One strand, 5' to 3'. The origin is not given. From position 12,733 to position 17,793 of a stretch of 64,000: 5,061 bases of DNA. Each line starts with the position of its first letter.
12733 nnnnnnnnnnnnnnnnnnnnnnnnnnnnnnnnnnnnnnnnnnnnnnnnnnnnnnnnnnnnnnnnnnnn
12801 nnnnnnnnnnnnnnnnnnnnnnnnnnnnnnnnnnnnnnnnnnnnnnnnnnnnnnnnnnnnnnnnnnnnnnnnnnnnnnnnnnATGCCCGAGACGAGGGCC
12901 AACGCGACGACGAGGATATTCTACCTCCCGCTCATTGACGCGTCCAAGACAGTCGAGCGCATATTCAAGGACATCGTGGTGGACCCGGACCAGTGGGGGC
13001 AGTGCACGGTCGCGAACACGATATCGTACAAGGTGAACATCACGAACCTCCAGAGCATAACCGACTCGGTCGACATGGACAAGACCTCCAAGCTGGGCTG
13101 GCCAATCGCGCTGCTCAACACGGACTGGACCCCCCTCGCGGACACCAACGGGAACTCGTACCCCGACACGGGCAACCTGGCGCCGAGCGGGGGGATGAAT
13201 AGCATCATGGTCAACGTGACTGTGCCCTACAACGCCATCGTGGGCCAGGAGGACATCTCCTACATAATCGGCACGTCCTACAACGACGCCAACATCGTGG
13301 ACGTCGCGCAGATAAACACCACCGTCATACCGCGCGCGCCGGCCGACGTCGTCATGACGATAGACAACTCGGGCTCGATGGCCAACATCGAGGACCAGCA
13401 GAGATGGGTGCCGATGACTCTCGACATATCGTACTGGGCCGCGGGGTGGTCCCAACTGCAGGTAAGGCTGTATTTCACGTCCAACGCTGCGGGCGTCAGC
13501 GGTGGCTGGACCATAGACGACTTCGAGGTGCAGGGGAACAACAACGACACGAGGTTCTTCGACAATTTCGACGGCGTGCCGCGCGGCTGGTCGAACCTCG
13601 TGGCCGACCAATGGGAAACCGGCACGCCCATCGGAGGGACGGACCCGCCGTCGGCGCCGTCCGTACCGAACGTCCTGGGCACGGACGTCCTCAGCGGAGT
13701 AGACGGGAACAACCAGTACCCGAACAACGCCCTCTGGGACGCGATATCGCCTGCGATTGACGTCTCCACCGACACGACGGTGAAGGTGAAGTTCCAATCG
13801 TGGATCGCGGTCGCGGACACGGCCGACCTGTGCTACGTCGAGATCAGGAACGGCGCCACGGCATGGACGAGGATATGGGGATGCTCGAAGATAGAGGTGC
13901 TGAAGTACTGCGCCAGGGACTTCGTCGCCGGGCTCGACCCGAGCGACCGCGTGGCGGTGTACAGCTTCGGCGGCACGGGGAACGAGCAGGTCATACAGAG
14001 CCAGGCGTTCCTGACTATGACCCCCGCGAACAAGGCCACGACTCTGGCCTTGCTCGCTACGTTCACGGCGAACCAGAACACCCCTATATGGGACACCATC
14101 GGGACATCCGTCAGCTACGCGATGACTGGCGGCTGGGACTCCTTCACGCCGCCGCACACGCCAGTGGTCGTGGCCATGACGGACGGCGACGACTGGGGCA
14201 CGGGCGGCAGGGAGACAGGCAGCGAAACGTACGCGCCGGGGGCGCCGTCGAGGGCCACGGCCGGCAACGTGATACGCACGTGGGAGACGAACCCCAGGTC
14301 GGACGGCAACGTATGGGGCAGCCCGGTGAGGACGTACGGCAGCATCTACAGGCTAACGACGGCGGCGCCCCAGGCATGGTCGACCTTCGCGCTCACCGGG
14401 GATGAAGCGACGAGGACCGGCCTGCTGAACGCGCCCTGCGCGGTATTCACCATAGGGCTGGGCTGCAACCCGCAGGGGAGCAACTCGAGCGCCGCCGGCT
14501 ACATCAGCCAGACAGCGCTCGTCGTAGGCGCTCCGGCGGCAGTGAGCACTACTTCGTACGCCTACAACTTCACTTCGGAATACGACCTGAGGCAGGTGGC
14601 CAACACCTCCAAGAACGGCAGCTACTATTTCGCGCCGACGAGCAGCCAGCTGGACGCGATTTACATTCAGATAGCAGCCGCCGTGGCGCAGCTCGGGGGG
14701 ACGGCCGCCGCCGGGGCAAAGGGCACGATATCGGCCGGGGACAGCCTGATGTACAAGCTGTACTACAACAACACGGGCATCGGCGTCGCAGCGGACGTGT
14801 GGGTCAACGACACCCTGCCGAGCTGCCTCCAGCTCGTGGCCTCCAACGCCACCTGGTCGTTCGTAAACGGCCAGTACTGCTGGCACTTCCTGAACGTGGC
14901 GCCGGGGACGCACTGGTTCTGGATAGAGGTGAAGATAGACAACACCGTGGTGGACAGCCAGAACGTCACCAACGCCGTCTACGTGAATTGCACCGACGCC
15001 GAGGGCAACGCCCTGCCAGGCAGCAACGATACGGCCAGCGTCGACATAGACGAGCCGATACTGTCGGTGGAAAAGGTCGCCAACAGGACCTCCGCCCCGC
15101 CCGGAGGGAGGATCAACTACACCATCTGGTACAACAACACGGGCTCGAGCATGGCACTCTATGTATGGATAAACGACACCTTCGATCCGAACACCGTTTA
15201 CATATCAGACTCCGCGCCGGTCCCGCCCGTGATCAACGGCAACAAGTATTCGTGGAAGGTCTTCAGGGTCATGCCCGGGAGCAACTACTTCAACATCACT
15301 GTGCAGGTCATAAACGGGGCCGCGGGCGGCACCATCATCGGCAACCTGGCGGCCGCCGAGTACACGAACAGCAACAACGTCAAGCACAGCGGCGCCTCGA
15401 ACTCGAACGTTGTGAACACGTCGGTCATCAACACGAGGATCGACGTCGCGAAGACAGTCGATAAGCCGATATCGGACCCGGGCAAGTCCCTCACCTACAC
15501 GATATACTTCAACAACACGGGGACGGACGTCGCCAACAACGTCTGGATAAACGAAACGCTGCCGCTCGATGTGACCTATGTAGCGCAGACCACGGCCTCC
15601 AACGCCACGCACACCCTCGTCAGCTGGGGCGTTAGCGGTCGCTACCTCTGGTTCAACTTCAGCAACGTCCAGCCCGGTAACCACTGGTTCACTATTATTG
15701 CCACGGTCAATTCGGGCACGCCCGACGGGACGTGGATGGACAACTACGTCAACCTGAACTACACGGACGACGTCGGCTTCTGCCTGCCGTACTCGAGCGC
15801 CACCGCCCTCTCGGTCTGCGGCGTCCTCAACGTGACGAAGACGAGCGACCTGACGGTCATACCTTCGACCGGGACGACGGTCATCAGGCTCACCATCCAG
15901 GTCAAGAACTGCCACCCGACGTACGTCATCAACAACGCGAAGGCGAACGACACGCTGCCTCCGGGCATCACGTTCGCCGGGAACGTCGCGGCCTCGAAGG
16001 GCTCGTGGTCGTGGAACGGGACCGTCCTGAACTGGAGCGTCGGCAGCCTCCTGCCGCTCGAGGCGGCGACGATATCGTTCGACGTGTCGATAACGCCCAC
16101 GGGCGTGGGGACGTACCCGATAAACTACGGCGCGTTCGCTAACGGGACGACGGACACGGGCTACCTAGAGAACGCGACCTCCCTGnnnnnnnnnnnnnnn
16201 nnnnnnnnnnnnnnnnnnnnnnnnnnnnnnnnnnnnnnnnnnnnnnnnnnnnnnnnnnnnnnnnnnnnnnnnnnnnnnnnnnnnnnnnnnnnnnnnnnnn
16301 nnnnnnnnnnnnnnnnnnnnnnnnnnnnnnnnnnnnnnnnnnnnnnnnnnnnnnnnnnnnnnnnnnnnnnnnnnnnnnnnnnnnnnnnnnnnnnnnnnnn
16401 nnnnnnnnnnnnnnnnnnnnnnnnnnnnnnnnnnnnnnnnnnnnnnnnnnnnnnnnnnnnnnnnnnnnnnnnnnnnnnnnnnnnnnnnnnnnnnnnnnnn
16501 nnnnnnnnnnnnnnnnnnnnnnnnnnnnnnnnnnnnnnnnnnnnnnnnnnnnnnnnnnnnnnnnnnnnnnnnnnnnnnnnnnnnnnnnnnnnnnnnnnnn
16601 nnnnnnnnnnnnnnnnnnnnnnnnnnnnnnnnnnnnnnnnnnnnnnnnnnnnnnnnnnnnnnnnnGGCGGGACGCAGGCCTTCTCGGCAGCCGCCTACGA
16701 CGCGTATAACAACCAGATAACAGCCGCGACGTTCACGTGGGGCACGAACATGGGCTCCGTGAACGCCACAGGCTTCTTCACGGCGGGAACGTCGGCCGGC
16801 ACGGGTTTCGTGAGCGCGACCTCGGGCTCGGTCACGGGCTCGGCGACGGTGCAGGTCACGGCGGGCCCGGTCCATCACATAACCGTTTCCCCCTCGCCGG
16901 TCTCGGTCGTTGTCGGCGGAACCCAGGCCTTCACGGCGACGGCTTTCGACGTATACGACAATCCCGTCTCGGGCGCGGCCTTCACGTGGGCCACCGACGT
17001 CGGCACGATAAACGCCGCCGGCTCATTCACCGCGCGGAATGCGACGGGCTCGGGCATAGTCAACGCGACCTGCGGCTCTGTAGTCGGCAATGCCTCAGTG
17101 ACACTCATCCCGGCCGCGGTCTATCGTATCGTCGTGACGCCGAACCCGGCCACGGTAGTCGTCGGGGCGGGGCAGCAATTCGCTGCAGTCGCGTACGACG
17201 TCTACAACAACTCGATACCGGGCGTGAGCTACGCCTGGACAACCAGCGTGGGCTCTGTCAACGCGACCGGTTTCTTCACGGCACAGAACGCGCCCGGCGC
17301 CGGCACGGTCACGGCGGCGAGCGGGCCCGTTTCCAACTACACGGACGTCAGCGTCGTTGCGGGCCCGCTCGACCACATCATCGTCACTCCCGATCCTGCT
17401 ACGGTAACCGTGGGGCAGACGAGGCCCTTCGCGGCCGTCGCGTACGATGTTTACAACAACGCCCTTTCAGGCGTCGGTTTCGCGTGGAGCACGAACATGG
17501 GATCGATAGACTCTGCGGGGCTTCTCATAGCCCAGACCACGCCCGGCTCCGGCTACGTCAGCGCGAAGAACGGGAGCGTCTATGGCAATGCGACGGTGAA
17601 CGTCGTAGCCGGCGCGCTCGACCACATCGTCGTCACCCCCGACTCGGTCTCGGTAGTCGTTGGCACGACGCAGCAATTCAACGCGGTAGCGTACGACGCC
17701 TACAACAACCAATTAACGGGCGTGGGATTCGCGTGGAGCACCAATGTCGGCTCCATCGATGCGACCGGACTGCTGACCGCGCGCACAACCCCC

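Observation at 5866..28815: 7,649-codon uninterrupted ORF: a giant archaeal surface fibre/adhesin candidate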

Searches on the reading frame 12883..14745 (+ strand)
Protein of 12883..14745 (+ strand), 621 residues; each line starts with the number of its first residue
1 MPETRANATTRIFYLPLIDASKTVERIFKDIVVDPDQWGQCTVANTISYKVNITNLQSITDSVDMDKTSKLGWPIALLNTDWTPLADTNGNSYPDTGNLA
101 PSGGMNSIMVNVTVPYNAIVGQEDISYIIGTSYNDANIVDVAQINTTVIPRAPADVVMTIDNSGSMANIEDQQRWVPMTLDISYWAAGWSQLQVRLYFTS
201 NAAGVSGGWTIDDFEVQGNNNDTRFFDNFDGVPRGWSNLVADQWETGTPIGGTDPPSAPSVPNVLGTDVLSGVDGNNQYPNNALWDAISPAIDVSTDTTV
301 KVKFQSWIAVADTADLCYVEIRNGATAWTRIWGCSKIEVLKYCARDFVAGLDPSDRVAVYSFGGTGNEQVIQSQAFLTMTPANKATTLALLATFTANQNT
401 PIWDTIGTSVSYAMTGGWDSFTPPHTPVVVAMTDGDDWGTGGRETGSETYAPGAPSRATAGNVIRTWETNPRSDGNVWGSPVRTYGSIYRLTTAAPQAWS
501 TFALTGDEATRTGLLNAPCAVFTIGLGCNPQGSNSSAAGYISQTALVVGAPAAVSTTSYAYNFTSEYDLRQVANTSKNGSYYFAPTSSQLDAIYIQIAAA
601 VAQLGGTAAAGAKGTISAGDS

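Call 14: find_homologous_proteins(query=window:12883-14745:+, max_evalue=0.001)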
Query window:12883-14745:+ (621 aa): 2 proteins with E <= 0.001 among 8000 candidates.
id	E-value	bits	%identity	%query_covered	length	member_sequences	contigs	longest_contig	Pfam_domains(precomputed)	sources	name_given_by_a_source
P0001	1.2e-17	82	34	43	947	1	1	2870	PF00092.35,PF13519.13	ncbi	ncbi:MAG: hypothetical protein DRH24_19020, partial [Deltaproteobacteria bacterium]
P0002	3.6e-12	64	26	22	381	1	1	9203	PF00092.35,PF13519.13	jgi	-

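Call 57: search_protein_families(library=pfam, proteins=[P0001, P0002], max_evalue=0.0001)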
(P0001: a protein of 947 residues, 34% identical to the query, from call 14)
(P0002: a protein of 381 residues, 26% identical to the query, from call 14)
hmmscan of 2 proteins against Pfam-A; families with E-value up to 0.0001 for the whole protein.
P0001 (947 aa): 3 families
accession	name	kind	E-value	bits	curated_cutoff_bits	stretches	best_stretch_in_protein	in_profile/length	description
PF13519.12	VWA_2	-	6.3e-13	49.7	27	1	22-67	1-49/107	von Willebrand factor type A domain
PF00092.34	VWA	-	5.4e-12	46.7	23.8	1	21-134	1-116/174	von Willebrand factor type A domain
PF11775.14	CobT_C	-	9.1e-05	22.6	21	0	22-95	15-89/220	Cobalamin biosynthesis protein CobT VWA domain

P0002 (381 aa): 2 families
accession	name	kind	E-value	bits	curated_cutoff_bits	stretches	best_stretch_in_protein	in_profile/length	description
PF00092.34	VWA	-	7.3e-08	33.3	23.8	1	247-363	1-118/174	von Willebrand factor type A domain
PF13519.12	VWA_2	-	1.4e-07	32.5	27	1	248-359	1-107/107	von Willebrand factor type A domain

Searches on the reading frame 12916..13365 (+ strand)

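Call 13: search_protein_families(library=pfam, proteins=[window:12916-13365:+], max_evalue=1)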
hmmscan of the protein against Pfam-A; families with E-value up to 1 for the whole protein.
window:12916-13365:+ (150 aa): 1 family
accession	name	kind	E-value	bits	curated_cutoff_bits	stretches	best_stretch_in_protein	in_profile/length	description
PF21437.2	CbiG-like_linker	-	0.12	13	27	1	94-120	35-61/78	CbiG-like, linker domain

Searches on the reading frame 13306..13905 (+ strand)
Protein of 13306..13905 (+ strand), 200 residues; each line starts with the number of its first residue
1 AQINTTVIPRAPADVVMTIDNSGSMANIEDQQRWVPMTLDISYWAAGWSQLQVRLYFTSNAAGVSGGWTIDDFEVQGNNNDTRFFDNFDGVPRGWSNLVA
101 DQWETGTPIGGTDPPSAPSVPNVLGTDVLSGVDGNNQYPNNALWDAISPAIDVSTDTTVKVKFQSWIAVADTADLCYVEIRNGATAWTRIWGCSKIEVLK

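Call 13: search_protein_families(library=pfam, proteins=[window:13306-13905:+], max_evalue=1)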
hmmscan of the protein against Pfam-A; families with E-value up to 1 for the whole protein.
window:13306-13905:+ (200 aa): 1 family
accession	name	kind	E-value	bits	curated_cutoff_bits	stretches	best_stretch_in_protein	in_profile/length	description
PF20773.4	InhA-like_MAM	-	8.5e-06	25.8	26.9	2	13-91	100-177/191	Immune inhibitor A-like, MAM domain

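Call 38: search_solved_structures(query=window:13375-13890:+, max_evalue=1, show_alignments=2)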
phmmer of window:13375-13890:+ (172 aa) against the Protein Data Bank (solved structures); distinct sequences matched with E-value up to 1: 3.
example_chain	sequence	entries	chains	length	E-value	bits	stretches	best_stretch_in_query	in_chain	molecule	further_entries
6k93_A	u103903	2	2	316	0.15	15.3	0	91-151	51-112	Type III effector XopAI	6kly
6qgl_A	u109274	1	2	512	0.23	14.8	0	132-169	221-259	VP5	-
6j7v_A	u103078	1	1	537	0.26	14.6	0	132-169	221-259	VP5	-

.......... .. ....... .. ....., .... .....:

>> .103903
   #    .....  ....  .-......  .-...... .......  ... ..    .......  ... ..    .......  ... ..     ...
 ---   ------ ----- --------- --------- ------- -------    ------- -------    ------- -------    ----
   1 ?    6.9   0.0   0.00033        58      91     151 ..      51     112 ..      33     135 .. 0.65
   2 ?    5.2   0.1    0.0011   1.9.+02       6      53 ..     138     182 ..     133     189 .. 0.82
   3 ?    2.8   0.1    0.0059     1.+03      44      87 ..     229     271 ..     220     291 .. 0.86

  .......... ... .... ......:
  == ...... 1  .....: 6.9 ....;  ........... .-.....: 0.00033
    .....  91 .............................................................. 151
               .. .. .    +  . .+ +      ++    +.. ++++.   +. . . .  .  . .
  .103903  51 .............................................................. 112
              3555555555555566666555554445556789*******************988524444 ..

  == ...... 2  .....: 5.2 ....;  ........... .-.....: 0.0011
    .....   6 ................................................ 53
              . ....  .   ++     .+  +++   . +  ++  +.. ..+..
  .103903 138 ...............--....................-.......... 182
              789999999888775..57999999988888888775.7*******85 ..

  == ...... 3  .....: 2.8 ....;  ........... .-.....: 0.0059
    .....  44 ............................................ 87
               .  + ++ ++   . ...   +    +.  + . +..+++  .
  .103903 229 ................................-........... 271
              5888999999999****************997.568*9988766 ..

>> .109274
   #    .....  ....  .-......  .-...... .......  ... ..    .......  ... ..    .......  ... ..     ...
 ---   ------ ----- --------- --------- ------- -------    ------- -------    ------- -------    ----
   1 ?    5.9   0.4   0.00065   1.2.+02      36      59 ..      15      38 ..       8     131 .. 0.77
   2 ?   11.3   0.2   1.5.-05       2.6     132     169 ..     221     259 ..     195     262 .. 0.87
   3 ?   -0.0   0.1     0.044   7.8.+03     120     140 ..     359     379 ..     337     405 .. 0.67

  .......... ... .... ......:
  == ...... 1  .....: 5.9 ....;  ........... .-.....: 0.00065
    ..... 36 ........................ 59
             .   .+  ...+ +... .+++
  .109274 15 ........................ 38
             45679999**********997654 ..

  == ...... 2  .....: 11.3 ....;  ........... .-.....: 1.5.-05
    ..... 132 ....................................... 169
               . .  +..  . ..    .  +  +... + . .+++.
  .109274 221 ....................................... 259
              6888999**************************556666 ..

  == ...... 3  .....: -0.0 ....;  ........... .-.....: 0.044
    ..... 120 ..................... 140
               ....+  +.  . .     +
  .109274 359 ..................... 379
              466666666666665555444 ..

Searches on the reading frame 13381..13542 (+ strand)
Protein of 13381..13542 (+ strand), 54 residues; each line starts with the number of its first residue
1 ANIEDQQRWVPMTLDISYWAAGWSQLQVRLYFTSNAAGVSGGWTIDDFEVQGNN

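Call 60: search_protein_families(library=pfam, proteins=[window:13381-13542:+], max_evalue=10)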
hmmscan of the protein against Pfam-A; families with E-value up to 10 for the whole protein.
seq(54 aa): 1 family
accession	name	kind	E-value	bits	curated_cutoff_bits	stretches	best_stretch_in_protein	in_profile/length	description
PF14539.12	DUF4442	-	0.22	12.2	25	1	1-33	67-99/132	Domain of unknown function (DUF4442)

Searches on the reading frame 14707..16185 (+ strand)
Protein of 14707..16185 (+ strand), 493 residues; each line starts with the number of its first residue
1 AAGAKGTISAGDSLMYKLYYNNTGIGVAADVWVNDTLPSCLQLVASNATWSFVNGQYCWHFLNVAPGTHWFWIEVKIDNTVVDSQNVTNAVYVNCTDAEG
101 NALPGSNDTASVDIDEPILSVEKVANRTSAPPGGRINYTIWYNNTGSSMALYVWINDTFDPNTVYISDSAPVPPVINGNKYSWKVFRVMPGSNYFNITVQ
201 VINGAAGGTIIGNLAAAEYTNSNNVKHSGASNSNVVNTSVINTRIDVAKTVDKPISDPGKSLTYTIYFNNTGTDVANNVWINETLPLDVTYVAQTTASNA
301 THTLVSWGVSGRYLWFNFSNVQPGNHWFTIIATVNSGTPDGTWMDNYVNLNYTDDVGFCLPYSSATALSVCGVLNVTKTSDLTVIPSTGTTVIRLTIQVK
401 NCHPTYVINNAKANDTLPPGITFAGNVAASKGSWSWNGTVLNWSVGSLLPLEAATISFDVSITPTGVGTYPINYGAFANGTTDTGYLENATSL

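Call 76: search_solved_structures(query=window:14707-16185:+, max_evalue=0.1, show_alignments=3)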
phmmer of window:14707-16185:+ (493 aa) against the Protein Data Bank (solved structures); distinct sequences matched with E-value up to 0.1: 0.

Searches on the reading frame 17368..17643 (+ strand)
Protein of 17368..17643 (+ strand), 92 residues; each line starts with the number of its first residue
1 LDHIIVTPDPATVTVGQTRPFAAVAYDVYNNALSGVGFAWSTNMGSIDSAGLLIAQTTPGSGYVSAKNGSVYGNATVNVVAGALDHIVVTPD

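Call 47: search_protein_representatives(alignment_id=A2)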
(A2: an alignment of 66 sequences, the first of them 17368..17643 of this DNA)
Query: 66 sequences, 92 profile positions. Proteins with E-value up to 0.001 (for the whole library): 25296; up to 1e-10: 9659; up to 1e-30: 2108. The best 150 are listed.
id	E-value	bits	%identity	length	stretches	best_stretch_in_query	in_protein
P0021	0.0e+00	6395.5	-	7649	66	1-92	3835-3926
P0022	0.0e+00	1760.8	-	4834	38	2-91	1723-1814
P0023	0.0e+00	1208.5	-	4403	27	1-91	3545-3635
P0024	0.0e+00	1207.4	-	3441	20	2-92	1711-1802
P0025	0.0e+00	1128.2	-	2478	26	2-92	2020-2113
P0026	0.0e+00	1126.3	-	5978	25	2-91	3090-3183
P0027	0.0e+00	1104.6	-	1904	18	2-79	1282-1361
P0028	0.0e+00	1101.6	-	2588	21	2-91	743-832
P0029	0.0e+00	1065.8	-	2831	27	5-85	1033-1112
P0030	0.0e+00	989.3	-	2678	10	1-92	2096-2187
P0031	1.5e-296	973.9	-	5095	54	3-92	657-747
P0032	2.8e-283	931.3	-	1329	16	2-92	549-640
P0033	2.4e-280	921.9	-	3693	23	2-89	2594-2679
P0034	1.0e-273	900.7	-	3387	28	1-92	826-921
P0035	2.5e-256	845.0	-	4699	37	2-91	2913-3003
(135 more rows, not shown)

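Call 57: search_protein_families(library=pfam, proteins=[P0030], max_evalue=0.0001)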
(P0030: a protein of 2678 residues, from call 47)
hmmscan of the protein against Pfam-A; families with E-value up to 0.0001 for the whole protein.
P0030 (2678 aa): 8 families
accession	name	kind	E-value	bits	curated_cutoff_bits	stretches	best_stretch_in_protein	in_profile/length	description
PF01364.23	Peptidase_C25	-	6.2e-64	217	23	1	240-604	1-374/374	Peptidase family C25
PF05048.19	NosD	-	9.6e-38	130.2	23.6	2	1468-1633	36-212/212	Periplasmic copper-binding protein (NosD)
PF13570.13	Beta-prop_ACSF4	-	1.5e-34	120.3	133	2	950-1225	38-327/329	Beta-alanine-activating enzyme, beta-propeller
PF13229.12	Beta_helix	-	2.3e-23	83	25.9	2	1370-1470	48-149/158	Right handed beta helix region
PF13360.13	PQQ_2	-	2.5e-22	80.1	27.6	3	944-1084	5-148/233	Outer membrane protein assembly factor BamB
PF02368.24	Big_2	-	1e-18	67.5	22.8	0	1682-1758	3-78/79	Bacterial Ig-like domain (group 2)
PF00041.27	fn3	-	2.2e-11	44.3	25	0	800-879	6-80/84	Fibronectin type III domain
PF11008.14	DUF2846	-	2e-07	31.4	34.3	0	2303-2354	31-82/92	Protein of unknown function (DUF2846)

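Call 85: list_cluster_members(proteins=[P0021])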
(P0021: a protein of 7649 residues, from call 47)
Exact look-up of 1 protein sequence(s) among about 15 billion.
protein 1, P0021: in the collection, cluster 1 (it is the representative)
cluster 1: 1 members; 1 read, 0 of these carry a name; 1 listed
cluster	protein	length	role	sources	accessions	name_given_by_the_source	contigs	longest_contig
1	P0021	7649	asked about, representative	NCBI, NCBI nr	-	-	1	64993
